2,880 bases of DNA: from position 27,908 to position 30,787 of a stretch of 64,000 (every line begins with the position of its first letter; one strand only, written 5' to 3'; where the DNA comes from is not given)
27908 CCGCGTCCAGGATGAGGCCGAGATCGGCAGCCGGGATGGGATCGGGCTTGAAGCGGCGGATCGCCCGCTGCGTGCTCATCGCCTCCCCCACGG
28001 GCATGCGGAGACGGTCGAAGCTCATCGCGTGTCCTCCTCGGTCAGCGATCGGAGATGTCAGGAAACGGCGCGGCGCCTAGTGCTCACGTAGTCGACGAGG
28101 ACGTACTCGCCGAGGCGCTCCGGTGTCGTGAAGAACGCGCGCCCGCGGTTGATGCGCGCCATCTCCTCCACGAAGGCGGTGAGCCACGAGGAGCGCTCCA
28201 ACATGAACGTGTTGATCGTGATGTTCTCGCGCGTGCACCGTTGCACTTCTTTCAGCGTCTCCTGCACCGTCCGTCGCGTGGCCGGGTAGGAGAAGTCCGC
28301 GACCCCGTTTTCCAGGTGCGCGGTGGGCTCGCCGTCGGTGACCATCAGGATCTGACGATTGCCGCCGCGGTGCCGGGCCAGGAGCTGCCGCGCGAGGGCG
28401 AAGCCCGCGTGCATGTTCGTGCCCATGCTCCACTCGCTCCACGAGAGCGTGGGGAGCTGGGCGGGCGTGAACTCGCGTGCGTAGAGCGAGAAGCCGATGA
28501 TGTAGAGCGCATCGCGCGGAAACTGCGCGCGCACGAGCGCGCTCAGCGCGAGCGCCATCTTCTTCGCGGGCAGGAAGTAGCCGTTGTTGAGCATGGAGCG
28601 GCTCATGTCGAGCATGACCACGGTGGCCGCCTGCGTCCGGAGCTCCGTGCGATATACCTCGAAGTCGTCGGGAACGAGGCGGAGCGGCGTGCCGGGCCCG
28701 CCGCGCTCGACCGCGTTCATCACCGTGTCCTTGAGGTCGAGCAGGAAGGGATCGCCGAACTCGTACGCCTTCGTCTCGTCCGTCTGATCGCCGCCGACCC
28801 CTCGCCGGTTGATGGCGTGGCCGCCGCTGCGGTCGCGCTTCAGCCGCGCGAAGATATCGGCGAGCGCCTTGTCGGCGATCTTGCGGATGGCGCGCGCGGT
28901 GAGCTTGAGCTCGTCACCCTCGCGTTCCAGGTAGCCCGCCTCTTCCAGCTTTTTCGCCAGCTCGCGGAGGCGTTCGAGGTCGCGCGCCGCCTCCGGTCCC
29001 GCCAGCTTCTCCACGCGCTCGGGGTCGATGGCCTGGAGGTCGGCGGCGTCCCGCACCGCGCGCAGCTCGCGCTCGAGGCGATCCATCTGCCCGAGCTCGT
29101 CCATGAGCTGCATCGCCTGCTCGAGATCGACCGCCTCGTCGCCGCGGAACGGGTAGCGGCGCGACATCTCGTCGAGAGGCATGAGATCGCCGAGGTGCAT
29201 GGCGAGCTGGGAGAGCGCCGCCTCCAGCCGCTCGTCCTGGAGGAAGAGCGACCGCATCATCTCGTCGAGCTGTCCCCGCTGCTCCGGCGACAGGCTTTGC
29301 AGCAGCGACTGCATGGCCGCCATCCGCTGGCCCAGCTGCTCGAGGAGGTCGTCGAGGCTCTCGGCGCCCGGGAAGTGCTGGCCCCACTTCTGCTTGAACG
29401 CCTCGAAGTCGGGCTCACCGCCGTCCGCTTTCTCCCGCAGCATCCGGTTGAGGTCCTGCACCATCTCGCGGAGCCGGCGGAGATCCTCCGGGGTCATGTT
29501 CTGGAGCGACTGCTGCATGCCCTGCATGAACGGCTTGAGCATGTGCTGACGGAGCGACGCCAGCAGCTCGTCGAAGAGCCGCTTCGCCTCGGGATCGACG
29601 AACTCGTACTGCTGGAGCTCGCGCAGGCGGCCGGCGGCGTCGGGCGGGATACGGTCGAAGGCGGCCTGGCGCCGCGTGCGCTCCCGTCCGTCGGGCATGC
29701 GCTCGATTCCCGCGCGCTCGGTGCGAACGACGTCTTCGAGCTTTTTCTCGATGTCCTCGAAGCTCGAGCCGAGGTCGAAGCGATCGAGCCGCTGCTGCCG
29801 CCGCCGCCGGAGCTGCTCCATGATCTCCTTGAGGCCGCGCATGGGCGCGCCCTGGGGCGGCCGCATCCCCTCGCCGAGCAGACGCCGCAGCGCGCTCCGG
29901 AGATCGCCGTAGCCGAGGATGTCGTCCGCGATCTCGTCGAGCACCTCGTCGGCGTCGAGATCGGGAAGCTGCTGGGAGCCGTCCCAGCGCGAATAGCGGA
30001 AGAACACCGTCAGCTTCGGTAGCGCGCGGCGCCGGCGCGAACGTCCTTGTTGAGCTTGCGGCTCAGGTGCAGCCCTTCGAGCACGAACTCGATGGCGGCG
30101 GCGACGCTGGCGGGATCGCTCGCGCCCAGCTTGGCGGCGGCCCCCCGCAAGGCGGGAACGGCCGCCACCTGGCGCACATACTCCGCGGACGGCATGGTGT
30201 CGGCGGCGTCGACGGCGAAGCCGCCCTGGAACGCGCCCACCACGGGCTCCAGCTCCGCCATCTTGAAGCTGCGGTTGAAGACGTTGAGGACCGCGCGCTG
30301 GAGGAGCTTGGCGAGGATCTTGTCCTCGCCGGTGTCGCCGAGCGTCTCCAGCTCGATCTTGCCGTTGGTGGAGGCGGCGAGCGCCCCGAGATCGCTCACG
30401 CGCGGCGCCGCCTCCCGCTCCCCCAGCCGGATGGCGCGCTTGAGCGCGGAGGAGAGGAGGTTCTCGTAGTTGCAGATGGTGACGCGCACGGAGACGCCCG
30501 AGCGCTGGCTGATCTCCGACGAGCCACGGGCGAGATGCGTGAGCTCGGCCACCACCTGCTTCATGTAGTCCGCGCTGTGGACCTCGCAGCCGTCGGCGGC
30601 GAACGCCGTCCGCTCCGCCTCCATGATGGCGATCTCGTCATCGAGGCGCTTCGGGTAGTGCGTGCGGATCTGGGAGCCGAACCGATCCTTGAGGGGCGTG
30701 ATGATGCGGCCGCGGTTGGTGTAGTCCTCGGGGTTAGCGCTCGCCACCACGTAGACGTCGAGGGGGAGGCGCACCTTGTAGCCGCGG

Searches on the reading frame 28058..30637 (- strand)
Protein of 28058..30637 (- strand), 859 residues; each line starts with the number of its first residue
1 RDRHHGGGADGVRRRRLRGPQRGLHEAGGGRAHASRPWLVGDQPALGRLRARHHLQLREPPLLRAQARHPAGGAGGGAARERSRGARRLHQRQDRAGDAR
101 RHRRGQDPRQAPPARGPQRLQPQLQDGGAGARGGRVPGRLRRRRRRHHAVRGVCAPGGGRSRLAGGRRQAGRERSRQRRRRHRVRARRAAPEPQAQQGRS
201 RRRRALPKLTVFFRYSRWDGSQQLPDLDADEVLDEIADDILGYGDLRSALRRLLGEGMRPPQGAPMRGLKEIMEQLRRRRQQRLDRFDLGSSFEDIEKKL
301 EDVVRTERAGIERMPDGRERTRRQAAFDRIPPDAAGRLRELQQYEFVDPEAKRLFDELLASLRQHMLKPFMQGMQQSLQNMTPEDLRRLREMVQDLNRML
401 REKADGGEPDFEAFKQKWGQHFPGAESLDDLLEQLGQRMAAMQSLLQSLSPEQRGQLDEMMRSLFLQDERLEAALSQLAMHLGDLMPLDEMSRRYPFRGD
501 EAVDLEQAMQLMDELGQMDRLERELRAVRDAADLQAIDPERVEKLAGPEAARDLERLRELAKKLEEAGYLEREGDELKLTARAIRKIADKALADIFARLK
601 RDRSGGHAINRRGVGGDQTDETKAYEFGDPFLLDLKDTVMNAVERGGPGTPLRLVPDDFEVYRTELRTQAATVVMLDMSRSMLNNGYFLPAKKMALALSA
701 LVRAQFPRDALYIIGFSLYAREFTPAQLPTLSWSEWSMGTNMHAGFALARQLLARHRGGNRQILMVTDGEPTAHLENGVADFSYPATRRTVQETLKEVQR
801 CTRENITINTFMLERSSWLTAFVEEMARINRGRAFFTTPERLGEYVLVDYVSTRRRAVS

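Call 70: search_protein_families(library=pfam, proteins=[window:28058-30637:-], max_evalue=0.0001)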
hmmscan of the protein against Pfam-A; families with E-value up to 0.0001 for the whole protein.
window:28058-30637:- (859 aa): 1 family
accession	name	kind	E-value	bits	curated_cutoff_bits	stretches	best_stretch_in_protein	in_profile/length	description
PF13519.12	VWA_2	-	4.4e-07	30.9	27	1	672-770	1-107/107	von Willebrand factor type A domain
